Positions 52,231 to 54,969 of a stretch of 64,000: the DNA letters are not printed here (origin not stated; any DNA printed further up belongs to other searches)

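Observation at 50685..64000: Operon-like block of giant polytopic membrane proteins (GT-C-like plus three 'YYY'/DUF2298 modules) with a GT4 and a methyltransferase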

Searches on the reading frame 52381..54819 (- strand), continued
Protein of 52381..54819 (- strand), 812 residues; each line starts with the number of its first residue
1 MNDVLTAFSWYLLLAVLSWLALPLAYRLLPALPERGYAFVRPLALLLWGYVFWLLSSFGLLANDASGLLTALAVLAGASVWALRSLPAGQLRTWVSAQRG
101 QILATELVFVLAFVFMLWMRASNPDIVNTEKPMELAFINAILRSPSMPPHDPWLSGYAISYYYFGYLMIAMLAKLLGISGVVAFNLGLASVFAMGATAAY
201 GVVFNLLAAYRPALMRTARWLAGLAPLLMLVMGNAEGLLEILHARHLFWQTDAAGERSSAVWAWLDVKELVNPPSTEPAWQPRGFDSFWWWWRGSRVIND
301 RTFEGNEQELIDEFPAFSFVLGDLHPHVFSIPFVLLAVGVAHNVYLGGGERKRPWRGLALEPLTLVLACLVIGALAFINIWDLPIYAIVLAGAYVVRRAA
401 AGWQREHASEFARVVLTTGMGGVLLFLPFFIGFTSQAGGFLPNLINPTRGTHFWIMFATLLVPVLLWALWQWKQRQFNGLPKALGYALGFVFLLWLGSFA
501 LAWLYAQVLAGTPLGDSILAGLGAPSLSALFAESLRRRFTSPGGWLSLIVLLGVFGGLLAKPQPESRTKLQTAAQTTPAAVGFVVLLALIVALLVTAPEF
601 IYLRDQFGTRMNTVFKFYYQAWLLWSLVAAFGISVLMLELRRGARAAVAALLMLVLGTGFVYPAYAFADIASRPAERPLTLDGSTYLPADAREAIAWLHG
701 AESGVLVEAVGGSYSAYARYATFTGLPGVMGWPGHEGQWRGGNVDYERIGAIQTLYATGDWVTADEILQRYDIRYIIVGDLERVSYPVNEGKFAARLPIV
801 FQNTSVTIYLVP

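Call 85: fold_search(model_id=the predicted structure, library=pdb)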
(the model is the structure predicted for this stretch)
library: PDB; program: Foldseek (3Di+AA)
matches with E <= 10: 325; with E <= 0.001: 11
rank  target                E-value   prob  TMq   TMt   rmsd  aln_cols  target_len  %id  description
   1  7e9s_A                6.9e-06  1.00  0.32  0.30  17.8       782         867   14  Archaeal oligosaccharyltransferase AglB from Archaeoglobus fulgidus in complex with an inhibitory peptide and a dolich (released 2021-09-08)
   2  7zlg_A                1.8e-05  1.00  0.32  0.37  18.1       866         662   11  Cryo-EM structure of C-mannosyltransferase CeDPY19, in complex with acceptor peptide and bound to CMT2-Fab and anti-Fa (released 2023-01-11)
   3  3waj                  2.0e-05  1.00  0.33  0.34  14.3       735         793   13  Crystal structure of the Archaeoglobus fulgidus oligosaccharyltransferase (O29867_ARCFU) complex with Zn and sulfate (released 2013-10-30)
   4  7zlh_A                2.4e-05  1.00  0.33  0.39  17.7       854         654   11  Cryo-EM structure of C-mannosyltransferase CeDPY19, in apo state, bound to CMT2-Fab and anti-Fab nanobody (released 2023-01-11)
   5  7zli_A                2.5e-05  1.00  0.32  0.38  18.4       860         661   10  Cryo-EM structure of C-mannosyltransferase CeDPY19, in complex with Dol25-P-Man and bound to CMT2-Fab and anti-Fab nan (released 2023-01-11)
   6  8if8_C                2.9e-05  1.00  0.38  0.49  15.1       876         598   12  Arabinosyltransferase AftA (released 2023-05-31)
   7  8age_A                4.7e-05  1.00  0.31  0.37  11.8       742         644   10  Structure of yeast oligosaccharylransferase complex with acceptor peptide bound (released 2022-12-07)
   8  7oci_F                7.5e-05  1.00  0.30  0.36  14.2       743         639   10  Cryo-EM structure of yeast Ost6p containing oligosaccharyltransferase complex (released 2022-02-16)
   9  5gmy_A                8.1e-05  1.00  0.33  0.32  14.7       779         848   13  Crystal structure of the Archaeoglobus fulgidus oligosaccharyltransferase (O29867_ARCFU) tethered with an acceptor pep (released 2017-02-01)
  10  8if8_B                1.1e-04  1.00  0.42  0.52  14.4       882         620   13  Arabinosyltransferase AftA (released 2023-05-31)
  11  3wak                  2.0e-04  1.00  0.33  0.31  14.4       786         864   13  Crystal structure of the Archaeoglobus fulgidus oligosaccharyltransferase (O29867_ARCFU) in the apo form (released 2013-10-30)
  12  3vu0_A                2.4e-02  1.00  0.12  0.55   4.8       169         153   12  Crystal structure of the C-terminal globular domain of oligosaccharyltransferase (AfAglB-S2, AF_0040, O30195_ARCFU) fr (released 2013-01-23)
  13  3vu0_C                6.0e-02  1.00  0.11  0.53   5.6       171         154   12  Crystal structure of the C-terminal globular domain of oligosaccharyltransferase (AfAglB-S2, AF_0040, O30195_ARCFU) fr (released 2013-01-23)
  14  3vu0_B                1.0e-01  1.00  0.11  0.51   5.6       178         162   12  Crystal structure of the C-terminal globular domain of oligosaccharyltransferase (AfAglB-S2, AF_0040, O30195_ARCFU) fr (released 2013-01-23)
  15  6whg_A                1.0e-01  0.16  0.11  0.14  26.3       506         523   12  PI3P and calcium bound full-length TRPY1 in detergent (released 2021-04-21)
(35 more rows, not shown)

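Call 86: search_protein_representatives(alignment_id=A1)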
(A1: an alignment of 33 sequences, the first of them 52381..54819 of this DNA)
Query: 33 sequences, 816 profile positions. Proteins with E-value up to 0.001 (for the whole library): 9232; up to 1e-10: 7059; up to 1e-30: 4253. The best 150 are listed.
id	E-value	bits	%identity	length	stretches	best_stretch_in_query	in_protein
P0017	0.0e+00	1326.4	-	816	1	1-816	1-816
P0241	0.0e+00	1086.8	-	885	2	4-403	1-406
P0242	0.0e+00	1083.2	-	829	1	5-816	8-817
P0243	0.0e+00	1064.1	-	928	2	334-816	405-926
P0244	0.0e+00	1061.4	-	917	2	357-815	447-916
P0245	0.0e+00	1047.0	-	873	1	4-814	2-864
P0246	0.0e+00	1039.6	-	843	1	4-816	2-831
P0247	0.0e+00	1028.7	-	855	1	4-816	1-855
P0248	0.0e+00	1016.1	-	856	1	4-816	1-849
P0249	2.8e-298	1008.1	-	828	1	6-814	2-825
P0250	4.8e-296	1000.7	-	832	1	2-815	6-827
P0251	6.4e-294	993.7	-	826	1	4-815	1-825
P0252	2.8e-290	981.7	-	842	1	4-814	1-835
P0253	3.2e-287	971.5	-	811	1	20-815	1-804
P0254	3.2e-286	968.2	-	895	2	4-662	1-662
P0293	1.1e-232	791.2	-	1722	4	287-814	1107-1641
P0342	4.9e-202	689.8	-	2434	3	7-815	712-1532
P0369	1.0e-186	639.1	-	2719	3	4-816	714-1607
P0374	1.8e-184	631.7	-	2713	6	6-226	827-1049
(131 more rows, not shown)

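Call 87: search_protein_families(library=pfam, proteins=[P0342, P0369, P0374], max_evalue=0.001)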
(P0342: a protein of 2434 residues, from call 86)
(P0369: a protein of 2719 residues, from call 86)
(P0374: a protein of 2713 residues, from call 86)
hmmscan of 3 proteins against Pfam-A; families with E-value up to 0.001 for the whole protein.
P0342 (2434 aa): 3 families
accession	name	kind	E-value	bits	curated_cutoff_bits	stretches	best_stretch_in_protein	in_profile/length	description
PF10060.15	DUF2298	-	4.2e-222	738.8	27.8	2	752-1318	1-488/488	Uncharacterized membrane protein (DUF2298)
PF13231.12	PMT_2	-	5e-12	46.8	26.1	1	142-249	24-131/160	Dolichyl-phosphate-mannose-protein mannosyltransferase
PF02366.24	PMT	-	3.9e-11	43.4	22.7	1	143-255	86-204/245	Dolichyl-phosphate-mannose-protein mannosyltransferase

P0369 (2719 aa): 17 families
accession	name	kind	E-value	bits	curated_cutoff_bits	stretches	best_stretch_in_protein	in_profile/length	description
PF10060.15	DUF2298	-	1.8e-225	749.9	27.8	2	757-1364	1-488/488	Uncharacterized membrane protein (DUF2298)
PF13181.12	TPR_8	-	8.5e-18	63.4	25.7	1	2674-2703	3-32/34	Tetratricopeptide repeat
PF07719.23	TPR_2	-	2.1e-17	62.2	27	1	2673-2703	2-32/34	Tetratricopeptide repeat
PF13432.12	TPR_16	-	2e-16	60.5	32.7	2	2575-2636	1-62/65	Tetratricopeptide repeat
PF13428.12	TPR_14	-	1.2e-13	50.7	23.5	1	2575-2613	5-43/44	Tetratricopeptide repeat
PF00515.34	TPR_1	-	1.9e-13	50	27.8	1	2675-2704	4-33/34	Tetratricopeptide repeat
PF14559.12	TPR_19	-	5.5e-13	49.5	25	3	2582-2637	2-57/68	Tetratricopeptide repeat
PF13231.12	PMT_2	-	4e-12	47.1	26.1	1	156-260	25-129/160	Dolichyl-phosphate-mannose-protein mannosyltransferase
PF13176.12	TPR_7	-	7.5e-11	41.7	27.9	0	2676-2702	3-29/36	Tetratricopeptide repeat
PF13424.12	TPR_12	-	2e-07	31.6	30.1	1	2641-2703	6-76/77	Tetratricopeptide repeat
PF13414.12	TPR_11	-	1.1e-06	28.6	26.8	0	2651-2686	7-42/42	TPR repeat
PF12895.13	ANAPC3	-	3.9e-06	27.5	27.2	1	2574-2630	26-81/82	Anaphase-promoting complex, cyclosome, subunit 3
PF13431.12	TPR_17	-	1e-05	25.8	24.4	0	2598-2626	6-34/34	Tetratricopeptide repeat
PF13371.12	TPR_9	-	3.4e-05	24.2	35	1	2648-2708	5-65/73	Tetratricopeptide repeat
PF09976.15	TPR_21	-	0.00015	22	25.5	1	2544-2673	49-181/193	Tetratricopeptide repeat-like domain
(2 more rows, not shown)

P0374 (2713 aa): 6 families
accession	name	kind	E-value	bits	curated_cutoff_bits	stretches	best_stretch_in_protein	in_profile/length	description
PF10060.15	DUF2298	-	9.5e-225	747.5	27.8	2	1758-2290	1-488/488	Uncharacterized membrane protein (DUF2298)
PF07719.23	TPR_2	-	6.8e-10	38.7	27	1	2666-2697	2-33/34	Tetratricopeptide repeat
PF13432.12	TPR_16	-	4.1e-07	30.8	32.7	1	2636-2699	2-65/65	Tetratricopeptide repeat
PF13181.12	TPR_8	-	1.3e-06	28.5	25.7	0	2633-2663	3-33/34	Tetratricopeptide repeat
PF13414.12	TPR_11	-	2.9e-06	27.3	26.8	0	2638-2679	1-42/42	TPR repeat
PF00515.34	TPR_1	-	6.1e-05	23.1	27.8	0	2634-2662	4-32/34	Tetratricopeptide repeat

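Call 88: list_cluster_members(proteins=[P0342, P0369, P0374, P0293])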
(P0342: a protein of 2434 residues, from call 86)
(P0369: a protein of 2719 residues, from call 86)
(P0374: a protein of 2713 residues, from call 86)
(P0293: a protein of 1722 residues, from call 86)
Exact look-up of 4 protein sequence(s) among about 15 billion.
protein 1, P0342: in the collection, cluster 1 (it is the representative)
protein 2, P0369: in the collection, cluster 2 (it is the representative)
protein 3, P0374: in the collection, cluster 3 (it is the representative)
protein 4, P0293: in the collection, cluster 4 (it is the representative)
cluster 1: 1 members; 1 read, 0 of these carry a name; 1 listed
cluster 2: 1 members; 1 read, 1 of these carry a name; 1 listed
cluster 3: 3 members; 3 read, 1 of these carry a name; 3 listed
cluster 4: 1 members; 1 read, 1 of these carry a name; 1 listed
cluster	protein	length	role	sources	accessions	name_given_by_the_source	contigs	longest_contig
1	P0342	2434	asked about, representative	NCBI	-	-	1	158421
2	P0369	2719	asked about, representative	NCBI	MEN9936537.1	MAG: hypothetical protein RLZZ387_3116 [Chloroflexota bacterium]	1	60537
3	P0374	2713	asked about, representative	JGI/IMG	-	YYY domain-containing protein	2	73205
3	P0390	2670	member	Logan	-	-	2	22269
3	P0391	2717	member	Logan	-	-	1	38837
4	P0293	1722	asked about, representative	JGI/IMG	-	YYY domain-containing protein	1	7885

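Call 89: find_encoding_contigs(protein=P0369, flank=10000, max_places=1)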
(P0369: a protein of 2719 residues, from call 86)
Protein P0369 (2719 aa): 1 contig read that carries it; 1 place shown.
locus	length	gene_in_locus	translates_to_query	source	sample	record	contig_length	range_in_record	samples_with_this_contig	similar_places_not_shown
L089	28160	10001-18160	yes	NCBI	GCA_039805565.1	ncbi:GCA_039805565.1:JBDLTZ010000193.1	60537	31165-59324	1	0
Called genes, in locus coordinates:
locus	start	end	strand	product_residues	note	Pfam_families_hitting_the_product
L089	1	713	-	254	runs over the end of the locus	PF20772:TACO1_YebC_N, PF01709:Transcrip_reg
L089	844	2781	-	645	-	PF06480:FtsH_ext (weak), PF06068:TIP49 (faint), PF00004:AAA, PF07728:AAA_5 (weak), PF17862:AAA_lid_3, PF01434:Peptidase_M41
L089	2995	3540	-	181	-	PF00156:Pribosyltran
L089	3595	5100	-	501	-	PF01171:ATP_bind_3, PF11734:TilS_C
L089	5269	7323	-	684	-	-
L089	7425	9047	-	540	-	-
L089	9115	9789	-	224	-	PF02224:Cytidylate_kin, PF13189:Cytidylate_kin2, PF13207:AAA_17 (faint)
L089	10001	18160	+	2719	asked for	PF13231:PMT_2, PF10060:DUF2298, PF12895:ANAPC3 (weak), PF13432:TPR_16, PF14559:TPR_19 (weak), PF13424:TPR_12 (weak), PF13432:TPR_16 (weak), PF14559:TPR_19 (weak), +7 more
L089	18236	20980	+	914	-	PF10060:DUF2298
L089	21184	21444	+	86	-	PF03840:SecG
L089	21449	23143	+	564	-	PF00496:SBP_bac_5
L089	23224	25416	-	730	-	PF13439:Glyco_transf_4, PF13579:Glyco_trans_4_4, PF20706:GT4-conflict, PF00534:Glycos_transf_1, PF13692:Glyco_trans_1_4, PF01209:Ubie_methyltran, PF07021:MetW, PF13489:Methyltransf_23, +7 more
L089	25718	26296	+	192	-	PF00436:SSB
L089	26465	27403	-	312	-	PF01073:3Beta_HSD, PF01370:Epimerase, PF05368:NmrA, PF07993:NAD_binding_4 (faint), PF13460:NAD_binding_10, PF16363:GDP_Man_Dehyd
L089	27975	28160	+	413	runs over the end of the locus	PF00149:Metallophos, PF12850:Metallophos_2 (faint)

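Call 96: search_protein_families(library=ncbifam, proteins=[L015:13432-15066:+, L048:13442-15043:+, L031:13407-15065:+, L039:13319-15013:+, L017:12584-14272:+, L052:13695-15344:+, L058:12639-14276:+, L018:13763-15370:+, L006:12394-14082:+, L005:14067-15698:+], max_evalue=0.01)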
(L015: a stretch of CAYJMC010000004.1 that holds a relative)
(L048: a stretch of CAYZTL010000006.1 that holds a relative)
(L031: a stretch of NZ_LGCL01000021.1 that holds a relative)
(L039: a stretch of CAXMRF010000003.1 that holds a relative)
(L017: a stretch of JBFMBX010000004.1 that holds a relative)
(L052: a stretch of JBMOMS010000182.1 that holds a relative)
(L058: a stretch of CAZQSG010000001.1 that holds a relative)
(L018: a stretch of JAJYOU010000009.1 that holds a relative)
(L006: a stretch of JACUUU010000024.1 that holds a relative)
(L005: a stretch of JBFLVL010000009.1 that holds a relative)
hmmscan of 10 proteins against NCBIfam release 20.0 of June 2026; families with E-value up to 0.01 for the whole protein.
L015:13432-15066:+ (545 aa): 1 family
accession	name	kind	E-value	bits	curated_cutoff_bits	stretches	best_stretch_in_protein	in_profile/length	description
TIGR03663.1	TIGR03663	subfamily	1.7e-12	47.1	126.25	1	13-143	3-136/435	flippase activity-associated protein Agl23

L048:13442-15043:+ (534 aa): 1 family
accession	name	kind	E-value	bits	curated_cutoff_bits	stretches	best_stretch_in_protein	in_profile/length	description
TIGR03663.1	TIGR03663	subfamily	4.4e-15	55.6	126.25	1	34-321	58-365/435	flippase activity-associated protein Agl23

L031:13407-15065:+ (553 aa): 1 family
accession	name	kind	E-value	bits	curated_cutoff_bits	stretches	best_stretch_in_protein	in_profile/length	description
TIGR03663.1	TIGR03663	subfamily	3.1e-10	39.7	126.25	1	13-345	6-367/435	flippase activity-associated protein Agl23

L039:13319-15013:+ (565 aa): 1 family
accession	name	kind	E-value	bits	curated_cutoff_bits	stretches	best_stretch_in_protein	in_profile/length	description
TIGR03663.1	TIGR03663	subfamily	9.8e-10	38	126.25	1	14-344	4-351/435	flippase activity-associated protein Agl23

L017:12584-14272:+ (563 aa): 1 family
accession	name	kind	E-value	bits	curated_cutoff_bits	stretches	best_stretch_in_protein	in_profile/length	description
TIGR03663.1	TIGR03663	subfamily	9.1e-09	34.8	126.25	1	16-119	5-110/435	flippase activity-associated protein Agl23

L052:13695-15344:+ (550 aa): 1 family
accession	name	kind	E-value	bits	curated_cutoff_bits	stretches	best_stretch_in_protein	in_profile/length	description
TIGR03663.1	TIGR03663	subfamily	8.3e-08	31.7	126.25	1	17-140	11-137/435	flippase activity-associated protein Agl23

L058:12639-14276:+ (546 aa): 1 family
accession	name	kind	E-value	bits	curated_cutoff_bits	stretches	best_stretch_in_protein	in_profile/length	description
TIGR03663.1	TIGR03663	subfamily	1.4e-16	60.5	126.25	1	1-347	5-377/435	flippase activity-associated protein Agl23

L018:13763-15370:+ (536 aa): 1 family
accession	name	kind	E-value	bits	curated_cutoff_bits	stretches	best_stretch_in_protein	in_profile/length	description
TIGR03663.1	TIGR03663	subfamily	3.9e-14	52.5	126.25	1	33-120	56-143/435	flippase activity-associated protein Agl23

L006:12394-14082:+ (563 aa): 1 family
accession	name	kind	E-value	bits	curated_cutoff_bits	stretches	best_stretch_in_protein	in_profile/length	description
TIGR03663.1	TIGR03663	subfamily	1.6e-12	47.2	126.25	1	14-332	6-343/435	flippase activity-associated protein Agl23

L005:14067-15698:+ (544 aa): 1 family
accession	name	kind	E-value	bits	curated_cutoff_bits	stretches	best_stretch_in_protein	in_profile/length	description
TIGR03663.1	TIGR03663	subfamily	1.7e-10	40.5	126.25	1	43-121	59-137/435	flippase activity-associated protein Agl23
